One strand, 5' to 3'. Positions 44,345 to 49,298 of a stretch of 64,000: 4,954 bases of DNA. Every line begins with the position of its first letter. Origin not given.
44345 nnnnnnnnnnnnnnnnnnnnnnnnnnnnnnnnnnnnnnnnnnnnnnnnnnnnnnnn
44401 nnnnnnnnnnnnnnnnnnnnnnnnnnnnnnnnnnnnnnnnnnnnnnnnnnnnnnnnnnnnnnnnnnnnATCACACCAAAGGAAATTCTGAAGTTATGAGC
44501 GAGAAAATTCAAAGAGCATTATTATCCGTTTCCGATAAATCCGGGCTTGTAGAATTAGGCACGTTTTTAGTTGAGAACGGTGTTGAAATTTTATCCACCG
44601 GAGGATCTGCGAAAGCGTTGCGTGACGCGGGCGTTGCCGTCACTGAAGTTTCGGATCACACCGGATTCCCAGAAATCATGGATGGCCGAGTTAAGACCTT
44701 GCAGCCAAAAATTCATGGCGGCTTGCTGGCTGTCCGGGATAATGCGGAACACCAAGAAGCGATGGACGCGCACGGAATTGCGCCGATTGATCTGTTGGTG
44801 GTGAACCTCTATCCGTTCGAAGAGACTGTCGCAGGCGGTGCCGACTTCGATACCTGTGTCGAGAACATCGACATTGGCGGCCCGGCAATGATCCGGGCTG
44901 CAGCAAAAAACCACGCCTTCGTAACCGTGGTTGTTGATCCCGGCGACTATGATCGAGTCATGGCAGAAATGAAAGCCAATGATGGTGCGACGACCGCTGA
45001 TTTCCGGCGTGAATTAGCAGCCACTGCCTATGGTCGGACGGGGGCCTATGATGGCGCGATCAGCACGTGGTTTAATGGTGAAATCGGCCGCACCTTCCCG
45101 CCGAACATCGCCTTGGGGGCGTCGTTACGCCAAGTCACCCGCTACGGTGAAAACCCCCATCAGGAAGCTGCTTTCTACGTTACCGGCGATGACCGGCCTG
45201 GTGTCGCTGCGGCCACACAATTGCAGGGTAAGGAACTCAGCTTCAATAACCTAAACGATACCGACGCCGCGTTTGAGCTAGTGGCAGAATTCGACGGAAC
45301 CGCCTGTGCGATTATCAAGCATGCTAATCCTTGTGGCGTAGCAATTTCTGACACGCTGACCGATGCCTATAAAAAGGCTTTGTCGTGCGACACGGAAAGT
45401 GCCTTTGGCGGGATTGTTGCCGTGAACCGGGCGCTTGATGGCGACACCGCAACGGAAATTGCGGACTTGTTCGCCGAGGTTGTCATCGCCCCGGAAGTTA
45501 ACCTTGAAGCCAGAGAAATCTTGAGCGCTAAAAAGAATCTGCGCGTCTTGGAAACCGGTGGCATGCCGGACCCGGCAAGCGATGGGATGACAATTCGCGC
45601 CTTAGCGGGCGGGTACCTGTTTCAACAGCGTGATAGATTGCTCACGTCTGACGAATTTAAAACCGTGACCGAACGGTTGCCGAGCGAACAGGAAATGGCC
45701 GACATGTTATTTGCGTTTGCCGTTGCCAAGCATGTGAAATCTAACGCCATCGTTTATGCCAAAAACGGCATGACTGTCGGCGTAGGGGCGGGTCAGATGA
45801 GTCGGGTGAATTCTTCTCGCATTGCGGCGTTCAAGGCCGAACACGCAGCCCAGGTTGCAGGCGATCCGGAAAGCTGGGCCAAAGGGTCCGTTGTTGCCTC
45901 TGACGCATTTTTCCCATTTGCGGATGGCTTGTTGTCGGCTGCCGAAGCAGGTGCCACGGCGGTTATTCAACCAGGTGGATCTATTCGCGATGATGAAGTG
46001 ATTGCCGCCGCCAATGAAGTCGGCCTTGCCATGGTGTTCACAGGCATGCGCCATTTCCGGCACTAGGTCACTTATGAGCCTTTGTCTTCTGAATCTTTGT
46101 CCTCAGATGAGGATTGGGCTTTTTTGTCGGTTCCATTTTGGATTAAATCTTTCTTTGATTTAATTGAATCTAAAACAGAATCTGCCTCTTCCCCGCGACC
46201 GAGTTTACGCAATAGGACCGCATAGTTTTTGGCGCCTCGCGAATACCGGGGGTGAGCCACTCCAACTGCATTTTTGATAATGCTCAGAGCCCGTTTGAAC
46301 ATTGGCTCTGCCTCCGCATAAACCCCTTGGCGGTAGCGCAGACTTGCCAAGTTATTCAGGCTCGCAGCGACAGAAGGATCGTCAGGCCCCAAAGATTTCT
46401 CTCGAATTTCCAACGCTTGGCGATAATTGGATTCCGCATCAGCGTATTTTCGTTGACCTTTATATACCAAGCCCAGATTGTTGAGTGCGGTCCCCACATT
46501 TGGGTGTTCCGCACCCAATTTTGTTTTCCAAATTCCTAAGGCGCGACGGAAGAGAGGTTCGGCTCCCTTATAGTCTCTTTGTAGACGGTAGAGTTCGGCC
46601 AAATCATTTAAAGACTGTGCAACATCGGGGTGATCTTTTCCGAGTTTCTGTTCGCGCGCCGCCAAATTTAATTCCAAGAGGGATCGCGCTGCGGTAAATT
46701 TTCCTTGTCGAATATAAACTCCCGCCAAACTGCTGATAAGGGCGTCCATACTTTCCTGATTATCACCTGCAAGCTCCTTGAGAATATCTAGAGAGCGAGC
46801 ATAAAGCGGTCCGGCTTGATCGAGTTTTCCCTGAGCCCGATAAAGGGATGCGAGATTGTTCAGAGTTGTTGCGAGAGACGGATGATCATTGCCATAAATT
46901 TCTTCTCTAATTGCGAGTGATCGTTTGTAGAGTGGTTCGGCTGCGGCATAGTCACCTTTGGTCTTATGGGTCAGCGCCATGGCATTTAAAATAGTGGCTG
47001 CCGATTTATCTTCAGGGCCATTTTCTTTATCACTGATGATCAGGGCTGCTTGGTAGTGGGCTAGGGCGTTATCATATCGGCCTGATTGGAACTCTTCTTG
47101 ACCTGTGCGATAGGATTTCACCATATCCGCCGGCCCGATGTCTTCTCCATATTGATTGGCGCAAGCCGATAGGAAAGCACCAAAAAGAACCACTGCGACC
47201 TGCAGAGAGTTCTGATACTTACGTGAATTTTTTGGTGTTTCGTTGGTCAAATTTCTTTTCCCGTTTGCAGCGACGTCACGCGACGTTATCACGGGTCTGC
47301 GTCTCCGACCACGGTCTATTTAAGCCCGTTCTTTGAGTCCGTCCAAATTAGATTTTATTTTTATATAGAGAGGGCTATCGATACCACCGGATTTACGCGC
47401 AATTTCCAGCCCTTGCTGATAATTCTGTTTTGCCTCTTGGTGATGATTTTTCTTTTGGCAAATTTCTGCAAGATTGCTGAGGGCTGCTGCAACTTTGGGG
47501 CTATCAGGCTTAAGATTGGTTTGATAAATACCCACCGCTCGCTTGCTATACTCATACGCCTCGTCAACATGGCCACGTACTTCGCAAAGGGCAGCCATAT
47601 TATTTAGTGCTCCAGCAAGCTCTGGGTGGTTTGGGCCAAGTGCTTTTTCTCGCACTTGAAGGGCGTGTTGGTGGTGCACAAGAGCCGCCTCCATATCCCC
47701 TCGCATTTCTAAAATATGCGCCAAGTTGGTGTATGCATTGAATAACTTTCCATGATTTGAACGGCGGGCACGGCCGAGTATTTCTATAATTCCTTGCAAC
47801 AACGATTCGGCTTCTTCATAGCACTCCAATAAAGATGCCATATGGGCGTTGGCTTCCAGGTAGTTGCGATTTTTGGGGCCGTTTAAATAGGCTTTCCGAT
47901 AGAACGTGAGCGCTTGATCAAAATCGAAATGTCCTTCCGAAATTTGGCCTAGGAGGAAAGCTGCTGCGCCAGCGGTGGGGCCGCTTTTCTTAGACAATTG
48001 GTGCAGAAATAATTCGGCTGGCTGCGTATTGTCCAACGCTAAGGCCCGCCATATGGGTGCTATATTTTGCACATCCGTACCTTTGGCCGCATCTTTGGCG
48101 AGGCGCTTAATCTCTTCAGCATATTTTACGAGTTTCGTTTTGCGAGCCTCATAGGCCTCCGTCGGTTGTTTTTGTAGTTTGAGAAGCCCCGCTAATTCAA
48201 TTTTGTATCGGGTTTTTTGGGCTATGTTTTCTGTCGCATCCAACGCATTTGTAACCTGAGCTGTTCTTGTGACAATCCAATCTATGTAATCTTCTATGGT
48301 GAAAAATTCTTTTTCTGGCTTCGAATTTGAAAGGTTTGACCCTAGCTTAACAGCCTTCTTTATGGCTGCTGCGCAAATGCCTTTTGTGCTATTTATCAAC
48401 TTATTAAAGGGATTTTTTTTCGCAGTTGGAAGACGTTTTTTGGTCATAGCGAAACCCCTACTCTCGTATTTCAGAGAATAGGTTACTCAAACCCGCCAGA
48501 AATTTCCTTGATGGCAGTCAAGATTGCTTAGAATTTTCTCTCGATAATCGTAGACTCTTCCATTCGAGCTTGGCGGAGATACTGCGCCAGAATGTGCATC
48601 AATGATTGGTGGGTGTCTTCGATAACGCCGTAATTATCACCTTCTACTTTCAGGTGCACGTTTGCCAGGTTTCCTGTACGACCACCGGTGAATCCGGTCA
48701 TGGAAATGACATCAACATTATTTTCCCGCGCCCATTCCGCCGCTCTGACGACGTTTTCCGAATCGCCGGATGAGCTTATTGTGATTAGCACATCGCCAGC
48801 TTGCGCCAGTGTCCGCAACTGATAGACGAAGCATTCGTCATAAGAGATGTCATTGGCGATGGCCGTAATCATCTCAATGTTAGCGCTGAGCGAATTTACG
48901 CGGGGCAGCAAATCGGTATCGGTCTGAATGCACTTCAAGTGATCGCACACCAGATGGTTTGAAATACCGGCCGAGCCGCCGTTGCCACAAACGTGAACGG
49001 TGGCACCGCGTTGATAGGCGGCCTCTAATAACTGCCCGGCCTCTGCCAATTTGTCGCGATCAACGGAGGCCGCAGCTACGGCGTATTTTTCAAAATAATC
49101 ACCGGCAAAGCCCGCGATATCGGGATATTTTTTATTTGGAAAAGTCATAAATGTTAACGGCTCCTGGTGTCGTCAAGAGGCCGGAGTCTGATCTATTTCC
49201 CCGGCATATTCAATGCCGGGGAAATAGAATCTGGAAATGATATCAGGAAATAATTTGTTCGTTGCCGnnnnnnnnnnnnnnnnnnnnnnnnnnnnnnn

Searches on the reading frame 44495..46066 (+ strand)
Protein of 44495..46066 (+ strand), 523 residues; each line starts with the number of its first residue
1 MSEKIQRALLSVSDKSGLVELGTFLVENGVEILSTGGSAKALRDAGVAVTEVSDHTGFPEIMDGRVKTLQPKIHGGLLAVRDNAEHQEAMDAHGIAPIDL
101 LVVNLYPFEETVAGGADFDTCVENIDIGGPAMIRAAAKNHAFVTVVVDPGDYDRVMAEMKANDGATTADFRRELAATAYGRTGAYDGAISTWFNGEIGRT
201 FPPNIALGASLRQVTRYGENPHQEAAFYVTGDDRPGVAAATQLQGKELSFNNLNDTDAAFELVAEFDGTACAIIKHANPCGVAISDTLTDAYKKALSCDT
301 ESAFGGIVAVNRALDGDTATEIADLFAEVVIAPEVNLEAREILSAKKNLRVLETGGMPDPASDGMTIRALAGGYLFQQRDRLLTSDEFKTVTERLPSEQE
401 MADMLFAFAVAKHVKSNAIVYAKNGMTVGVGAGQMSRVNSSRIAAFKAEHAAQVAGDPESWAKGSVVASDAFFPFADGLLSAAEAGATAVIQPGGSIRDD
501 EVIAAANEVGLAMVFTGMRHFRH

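Call 38: search_protein_families(library=ncbifam, proteins=[window:44495-46066:+], max_evalue=0.00001)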
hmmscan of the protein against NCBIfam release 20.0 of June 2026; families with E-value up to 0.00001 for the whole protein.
window:44495-46066:+ (523 aa): 3 families
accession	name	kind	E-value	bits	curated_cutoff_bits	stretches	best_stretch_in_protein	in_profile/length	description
NF002049.0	PRK00881.1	equivalog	4.4e-226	751.6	402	1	3-523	3-510/510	bifunctional phosphoribosylaminoimidazolecarboxamide formyltransferase/IMP cyclohydrolase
TIGR00355.1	purH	equivalog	8e-200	665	528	1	7-523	2-511/511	bifunctional phosphoribosylaminoimidazolecarboxamide formyltransferase/IMP cyclohydrolase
NF005492.0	PRK07106.1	equivalog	4e-46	157.7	415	2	288-450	97-262/390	phosphoribosylaminoimidazolecarboxamide formyltransferase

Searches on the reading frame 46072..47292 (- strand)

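Call 64: search_protein_families(library=pfam, proteins=[window:46072-47292:-], max_evalue=0.0001)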
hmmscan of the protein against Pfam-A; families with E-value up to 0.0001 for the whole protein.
window:46072-47292:- (406 aa): 15 families
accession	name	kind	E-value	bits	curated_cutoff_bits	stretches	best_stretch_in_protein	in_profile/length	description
PF13424.12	TPR_12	-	1.3e-87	288.4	30.1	6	98-173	2-77/77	Tetratricopeptide repeat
PF13374.12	TPR_10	-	4.1e-69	227.2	27.5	6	268-306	3-41/42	Tetratricopeptide repeat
PF24885.1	TPR_NPHP3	-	1.2e-55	189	100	3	187-292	96-208/239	Nephrocystin-3 TPR domain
PF13176.12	TPR_7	-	4.9e-32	107.7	27.9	0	143-173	1-31/36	Tetratricopeptide repeat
PF00515.34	TPR_1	-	2.6e-28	97.1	27.8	1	269-299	3-33/34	Tetratricopeptide repeat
PF07719.23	TPR_2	-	1.5e-25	87.6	27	1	269-298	3-32/34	Tetratricopeptide repeat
PF13181.12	TPR_8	-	4.6e-20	70.5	25.7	0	269-299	3-33/34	Tetratricopeptide repeat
PF13432.12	TPR_16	-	1.9e-19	70.2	32.7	2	192-255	6-61/65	Tetratricopeptide repeat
PF17874.7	TPR_MalT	-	1.4e-17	64.4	45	2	65-207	48-185/336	MalT-like TPR region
PF14559.12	TPR_19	-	5.6e-14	52.7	25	0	322-379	4-53/68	Tetratricopeptide repeat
PF13428.12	TPR_14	-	4.2e-13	49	23.5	0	229-252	5-28/44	Tetratricopeptide repeat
PF13431.12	TPR_17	-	1.3e-08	34.9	24.4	0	138-160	10-32/34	Tetratricopeptide repeat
PF07721.20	TPR_4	-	4.5e-08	33.4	27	0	143-164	3-24/26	Tetratricopeptide repeat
PF13414.12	TPR_11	-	3.5e-06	27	26.8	0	64-84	1-21/42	TPR repeat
PF14938.12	SNAP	-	4.6e-05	23.5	25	0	148-261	42-150/282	Soluble NSF attachment protein, SNAP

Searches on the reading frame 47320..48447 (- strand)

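Call 64: search_protein_families(library=pfam, proteins=[window:47320-48447:-], max_evalue=0.0001)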
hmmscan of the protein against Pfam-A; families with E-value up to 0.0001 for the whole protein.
window:47320-48447:- (375 aa): 9 families
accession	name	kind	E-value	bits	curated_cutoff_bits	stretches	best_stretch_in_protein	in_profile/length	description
PF13424.12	TPR_12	-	9.1e-28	96.7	30.1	3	277-352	2-77/77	Tetratricopeptide repeat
PF13374.12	TPR_10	-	1.9e-18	66.3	27.5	1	238-276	4-42/42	Tetratricopeptide repeat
PF24885.1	TPR_NPHP3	-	5.7e-17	62.4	100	1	230-353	93-216/239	Nephrocystin-3 TPR domain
PF00515.34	TPR_1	-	8.4e-13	48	27.8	0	320-351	1-32/34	Tetratricopeptide repeat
PF17874.7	TPR_MalT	-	1.5e-10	41.3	45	1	142-310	22-193/336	MalT-like TPR region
PF07719.23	TPR_2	-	3.4e-09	36.6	27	0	320-351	1-32/34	Tetratricopeptide repeat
PF13176.12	TPR_7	-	5.6e-08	32.7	27.9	0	322-352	1-31/36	Tetratricopeptide repeat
PF13181.12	TPR_8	-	2.7e-07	30.6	25.7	0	321-352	2-33/34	Tetratricopeptide repeat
PF13428.12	TPR_14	-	5.4e-05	23.9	23.5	0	163-199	4-40/44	Tetratricopeptide repeat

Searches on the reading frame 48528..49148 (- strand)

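Call 64: search_protein_families(library=pfam, proteins=[window:48528-49148:-], max_evalue=0.0001)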
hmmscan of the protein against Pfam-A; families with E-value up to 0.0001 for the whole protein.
window:48528-49148:- (206 aa): 2 families
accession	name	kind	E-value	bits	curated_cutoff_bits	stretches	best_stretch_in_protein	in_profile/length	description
PF13580.11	SIS_2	-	4.3e-21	75.8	27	1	29-152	16-138/138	SIS domain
PF01380.27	SIS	-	3.5e-09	37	25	1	89-168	25-104/131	SIS domain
